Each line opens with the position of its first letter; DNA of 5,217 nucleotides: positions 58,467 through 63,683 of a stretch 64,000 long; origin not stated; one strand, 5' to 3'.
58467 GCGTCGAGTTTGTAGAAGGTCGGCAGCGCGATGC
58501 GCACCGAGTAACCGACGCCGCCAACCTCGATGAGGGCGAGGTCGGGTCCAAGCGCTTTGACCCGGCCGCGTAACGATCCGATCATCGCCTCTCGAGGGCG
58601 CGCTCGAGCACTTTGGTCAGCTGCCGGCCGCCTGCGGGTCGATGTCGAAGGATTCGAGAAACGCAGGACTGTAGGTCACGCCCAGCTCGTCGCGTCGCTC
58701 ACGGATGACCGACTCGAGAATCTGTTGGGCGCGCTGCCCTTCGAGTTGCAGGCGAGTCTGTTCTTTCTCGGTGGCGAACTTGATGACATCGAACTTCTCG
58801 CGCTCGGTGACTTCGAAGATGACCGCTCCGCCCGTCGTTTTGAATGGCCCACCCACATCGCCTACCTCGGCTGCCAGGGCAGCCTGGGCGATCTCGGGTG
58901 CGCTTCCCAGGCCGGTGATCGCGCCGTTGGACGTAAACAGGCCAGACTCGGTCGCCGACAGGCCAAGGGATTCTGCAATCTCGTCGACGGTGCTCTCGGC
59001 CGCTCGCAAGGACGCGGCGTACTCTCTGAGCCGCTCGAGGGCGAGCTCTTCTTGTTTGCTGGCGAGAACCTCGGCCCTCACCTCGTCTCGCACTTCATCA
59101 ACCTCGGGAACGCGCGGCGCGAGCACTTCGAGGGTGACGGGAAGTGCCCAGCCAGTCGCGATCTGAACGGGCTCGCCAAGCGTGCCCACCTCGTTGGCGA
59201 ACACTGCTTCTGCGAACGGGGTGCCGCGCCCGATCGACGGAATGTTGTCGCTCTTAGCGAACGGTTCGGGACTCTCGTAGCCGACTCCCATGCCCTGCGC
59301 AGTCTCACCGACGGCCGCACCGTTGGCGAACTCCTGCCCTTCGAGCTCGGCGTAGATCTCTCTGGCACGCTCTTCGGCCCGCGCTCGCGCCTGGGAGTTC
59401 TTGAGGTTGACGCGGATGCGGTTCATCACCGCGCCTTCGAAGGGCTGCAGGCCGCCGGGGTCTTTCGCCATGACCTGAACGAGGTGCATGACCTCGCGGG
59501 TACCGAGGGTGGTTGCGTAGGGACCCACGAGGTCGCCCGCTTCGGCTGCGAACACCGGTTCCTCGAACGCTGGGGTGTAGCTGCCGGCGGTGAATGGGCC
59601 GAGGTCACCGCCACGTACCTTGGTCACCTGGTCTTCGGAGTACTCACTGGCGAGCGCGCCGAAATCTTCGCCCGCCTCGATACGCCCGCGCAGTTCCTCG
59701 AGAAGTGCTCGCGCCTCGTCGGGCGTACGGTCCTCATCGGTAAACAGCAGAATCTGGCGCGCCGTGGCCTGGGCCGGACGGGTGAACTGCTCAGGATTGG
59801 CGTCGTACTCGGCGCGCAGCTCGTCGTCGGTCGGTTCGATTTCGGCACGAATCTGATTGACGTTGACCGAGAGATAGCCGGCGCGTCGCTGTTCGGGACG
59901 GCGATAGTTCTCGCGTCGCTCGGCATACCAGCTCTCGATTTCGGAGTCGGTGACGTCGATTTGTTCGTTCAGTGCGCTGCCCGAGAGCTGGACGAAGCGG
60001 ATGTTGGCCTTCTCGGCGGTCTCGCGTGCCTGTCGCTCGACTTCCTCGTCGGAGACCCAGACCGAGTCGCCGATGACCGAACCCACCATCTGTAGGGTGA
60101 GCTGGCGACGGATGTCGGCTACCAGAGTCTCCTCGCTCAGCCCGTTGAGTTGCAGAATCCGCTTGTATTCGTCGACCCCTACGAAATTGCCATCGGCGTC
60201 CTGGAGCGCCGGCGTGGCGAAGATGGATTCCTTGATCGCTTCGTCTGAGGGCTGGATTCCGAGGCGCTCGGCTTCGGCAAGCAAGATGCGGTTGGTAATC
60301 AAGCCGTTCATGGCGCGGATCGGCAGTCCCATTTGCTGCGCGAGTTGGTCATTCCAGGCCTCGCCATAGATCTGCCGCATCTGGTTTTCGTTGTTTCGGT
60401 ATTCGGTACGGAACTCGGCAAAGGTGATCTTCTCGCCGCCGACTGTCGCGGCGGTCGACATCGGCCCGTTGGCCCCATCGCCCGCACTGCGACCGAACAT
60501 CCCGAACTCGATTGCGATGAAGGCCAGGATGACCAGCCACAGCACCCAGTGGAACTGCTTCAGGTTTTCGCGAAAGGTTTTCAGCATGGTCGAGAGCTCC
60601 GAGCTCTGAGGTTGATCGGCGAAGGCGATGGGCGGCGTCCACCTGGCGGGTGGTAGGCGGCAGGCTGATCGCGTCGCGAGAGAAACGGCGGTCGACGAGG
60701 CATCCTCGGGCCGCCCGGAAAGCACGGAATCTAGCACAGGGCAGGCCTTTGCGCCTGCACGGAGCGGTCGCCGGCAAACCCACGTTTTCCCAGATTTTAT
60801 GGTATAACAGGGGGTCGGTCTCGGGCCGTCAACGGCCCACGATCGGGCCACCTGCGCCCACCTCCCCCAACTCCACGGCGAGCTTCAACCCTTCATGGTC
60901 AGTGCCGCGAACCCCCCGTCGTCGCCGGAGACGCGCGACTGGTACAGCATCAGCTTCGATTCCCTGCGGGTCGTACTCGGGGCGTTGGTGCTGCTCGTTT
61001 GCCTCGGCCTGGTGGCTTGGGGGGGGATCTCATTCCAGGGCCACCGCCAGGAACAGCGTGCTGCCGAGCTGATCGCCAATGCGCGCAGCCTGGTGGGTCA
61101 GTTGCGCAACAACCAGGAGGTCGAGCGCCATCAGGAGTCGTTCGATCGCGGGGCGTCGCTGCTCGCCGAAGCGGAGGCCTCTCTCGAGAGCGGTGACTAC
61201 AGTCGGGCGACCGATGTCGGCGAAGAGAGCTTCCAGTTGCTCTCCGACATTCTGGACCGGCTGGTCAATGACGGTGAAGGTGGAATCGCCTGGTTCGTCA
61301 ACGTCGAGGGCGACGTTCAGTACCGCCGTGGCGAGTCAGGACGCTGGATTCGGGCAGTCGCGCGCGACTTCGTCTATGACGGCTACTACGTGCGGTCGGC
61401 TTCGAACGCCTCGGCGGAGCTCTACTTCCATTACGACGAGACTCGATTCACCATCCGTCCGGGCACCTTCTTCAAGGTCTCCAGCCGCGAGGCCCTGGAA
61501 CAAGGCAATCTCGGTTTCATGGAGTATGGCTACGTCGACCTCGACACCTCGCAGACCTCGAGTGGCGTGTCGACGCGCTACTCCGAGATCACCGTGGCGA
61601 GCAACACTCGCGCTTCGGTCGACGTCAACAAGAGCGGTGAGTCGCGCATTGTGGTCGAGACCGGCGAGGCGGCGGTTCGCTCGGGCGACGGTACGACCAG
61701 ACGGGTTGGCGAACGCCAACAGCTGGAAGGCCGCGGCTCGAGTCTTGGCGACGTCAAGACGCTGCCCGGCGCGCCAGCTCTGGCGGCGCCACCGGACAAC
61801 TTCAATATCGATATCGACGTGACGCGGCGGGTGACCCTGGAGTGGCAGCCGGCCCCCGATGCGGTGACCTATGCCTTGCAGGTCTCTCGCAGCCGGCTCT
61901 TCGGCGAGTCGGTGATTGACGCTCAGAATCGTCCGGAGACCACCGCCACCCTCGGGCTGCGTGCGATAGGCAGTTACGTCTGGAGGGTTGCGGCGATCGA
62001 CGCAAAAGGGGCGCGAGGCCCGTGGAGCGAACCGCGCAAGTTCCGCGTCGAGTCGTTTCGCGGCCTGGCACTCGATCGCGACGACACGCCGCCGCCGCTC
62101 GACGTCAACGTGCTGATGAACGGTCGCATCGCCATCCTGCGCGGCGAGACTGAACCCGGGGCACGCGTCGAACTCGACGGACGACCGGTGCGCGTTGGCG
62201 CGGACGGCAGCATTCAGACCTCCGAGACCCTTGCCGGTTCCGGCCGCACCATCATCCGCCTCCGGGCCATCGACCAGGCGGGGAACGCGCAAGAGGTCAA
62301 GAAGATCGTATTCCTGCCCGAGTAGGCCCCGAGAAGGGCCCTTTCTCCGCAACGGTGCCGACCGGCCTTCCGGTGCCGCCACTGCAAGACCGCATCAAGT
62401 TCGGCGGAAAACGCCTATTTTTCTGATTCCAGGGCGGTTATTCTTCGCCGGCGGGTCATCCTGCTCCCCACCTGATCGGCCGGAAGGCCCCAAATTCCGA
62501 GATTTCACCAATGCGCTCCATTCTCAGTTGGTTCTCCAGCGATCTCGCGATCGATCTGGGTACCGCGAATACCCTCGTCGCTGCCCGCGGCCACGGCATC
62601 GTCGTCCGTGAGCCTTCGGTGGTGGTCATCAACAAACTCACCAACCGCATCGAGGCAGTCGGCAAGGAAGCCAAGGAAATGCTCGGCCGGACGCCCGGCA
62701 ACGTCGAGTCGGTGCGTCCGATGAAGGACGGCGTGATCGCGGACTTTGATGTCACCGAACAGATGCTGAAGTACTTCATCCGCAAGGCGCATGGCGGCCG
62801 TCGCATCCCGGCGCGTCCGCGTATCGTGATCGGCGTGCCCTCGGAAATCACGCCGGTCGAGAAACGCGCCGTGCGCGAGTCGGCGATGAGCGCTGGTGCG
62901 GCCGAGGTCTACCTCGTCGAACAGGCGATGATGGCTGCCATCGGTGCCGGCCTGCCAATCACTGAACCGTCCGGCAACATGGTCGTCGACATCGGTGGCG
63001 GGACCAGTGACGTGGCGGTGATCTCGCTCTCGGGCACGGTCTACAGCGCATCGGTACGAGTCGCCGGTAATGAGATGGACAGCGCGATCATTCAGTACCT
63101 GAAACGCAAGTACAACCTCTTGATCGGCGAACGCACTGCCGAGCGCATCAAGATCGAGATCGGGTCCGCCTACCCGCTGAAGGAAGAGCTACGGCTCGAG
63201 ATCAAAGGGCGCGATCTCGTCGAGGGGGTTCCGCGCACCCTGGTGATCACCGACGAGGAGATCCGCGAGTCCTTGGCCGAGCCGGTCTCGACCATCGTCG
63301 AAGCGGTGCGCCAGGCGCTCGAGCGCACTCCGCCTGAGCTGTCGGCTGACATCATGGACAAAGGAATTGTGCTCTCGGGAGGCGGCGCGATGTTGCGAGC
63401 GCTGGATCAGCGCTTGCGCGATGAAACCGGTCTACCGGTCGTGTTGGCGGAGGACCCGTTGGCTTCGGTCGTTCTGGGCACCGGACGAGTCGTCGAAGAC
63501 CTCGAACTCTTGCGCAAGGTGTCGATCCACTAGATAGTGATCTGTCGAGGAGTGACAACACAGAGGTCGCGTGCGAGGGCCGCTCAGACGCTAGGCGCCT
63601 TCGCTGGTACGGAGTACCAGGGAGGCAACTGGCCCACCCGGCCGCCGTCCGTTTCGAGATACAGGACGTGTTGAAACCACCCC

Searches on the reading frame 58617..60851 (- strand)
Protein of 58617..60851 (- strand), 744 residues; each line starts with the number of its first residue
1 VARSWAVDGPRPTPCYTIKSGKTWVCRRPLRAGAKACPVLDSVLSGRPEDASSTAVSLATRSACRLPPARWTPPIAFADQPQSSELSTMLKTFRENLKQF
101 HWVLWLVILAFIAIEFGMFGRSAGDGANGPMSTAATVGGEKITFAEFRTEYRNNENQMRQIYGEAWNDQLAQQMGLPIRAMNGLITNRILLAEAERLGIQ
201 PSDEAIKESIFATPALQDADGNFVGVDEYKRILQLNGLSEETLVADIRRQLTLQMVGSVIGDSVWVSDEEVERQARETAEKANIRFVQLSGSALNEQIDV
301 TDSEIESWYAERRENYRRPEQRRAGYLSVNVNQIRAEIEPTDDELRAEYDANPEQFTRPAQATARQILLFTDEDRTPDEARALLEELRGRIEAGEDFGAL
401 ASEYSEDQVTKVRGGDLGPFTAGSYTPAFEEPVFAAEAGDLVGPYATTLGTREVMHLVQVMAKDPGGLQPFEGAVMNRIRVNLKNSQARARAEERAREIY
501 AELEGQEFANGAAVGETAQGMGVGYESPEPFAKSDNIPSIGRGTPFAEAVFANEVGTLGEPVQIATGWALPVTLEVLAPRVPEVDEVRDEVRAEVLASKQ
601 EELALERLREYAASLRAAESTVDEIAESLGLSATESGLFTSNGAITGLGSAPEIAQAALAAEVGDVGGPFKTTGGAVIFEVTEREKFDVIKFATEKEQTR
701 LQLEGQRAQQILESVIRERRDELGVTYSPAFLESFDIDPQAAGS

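Call 56: search_protein_families(library=pfam, proteins=[window:58617-60851:-], max_evalue=0.00001)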
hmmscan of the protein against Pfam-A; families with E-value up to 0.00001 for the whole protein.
window:58617-60851:- (744 aa): 5 families
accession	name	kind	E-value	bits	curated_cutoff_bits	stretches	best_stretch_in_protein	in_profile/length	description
PF13624.11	SurA_N_3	-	2.8e-36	125.3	27.2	1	89-255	1-160/162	SurA-like N-terminal domain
PF13145.12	Rotamase_2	-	2.2e-30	106.4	27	2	340-474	1-119/121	PPIC-type PPIASE domain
PF00639.27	Rotamase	-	3.7e-25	89.2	21.7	1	367-461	2-96/97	PPIC-type PPIASE domain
PF13623.11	SurA_N_2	-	3.5e-23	82.5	28.5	1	90-223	1-136/145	SurA-like N-terminal domain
PF13616.12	Rotamase_3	-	3.8e-22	79.4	22.5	1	358-463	12-115/116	PPIC-type PPIASE domain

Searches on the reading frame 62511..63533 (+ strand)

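Call 56: search_protein_families(library=pfam, proteins=[window:62511-63533:+], max_evalue=0.00001)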
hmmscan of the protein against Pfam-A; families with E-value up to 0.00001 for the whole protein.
window:62511-63533:+ (340 aa): 4 families
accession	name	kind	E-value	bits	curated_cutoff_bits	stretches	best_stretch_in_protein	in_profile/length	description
PF06723.19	MreB_Mbl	-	1.2e-145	484.9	27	1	10-334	2-325/327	MreB/Mbl protein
PF00022.25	Actin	-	4.6e-15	55.6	27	1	62-200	56-190/410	Actin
PF14450.12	FtsA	-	3.1e-10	40.9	31.8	1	157-315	1-112/127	Cell division protein FtsA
PF00012.26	HSP70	-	6.7e-08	31.6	20.6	1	105-202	136-239/599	Hsp70 protein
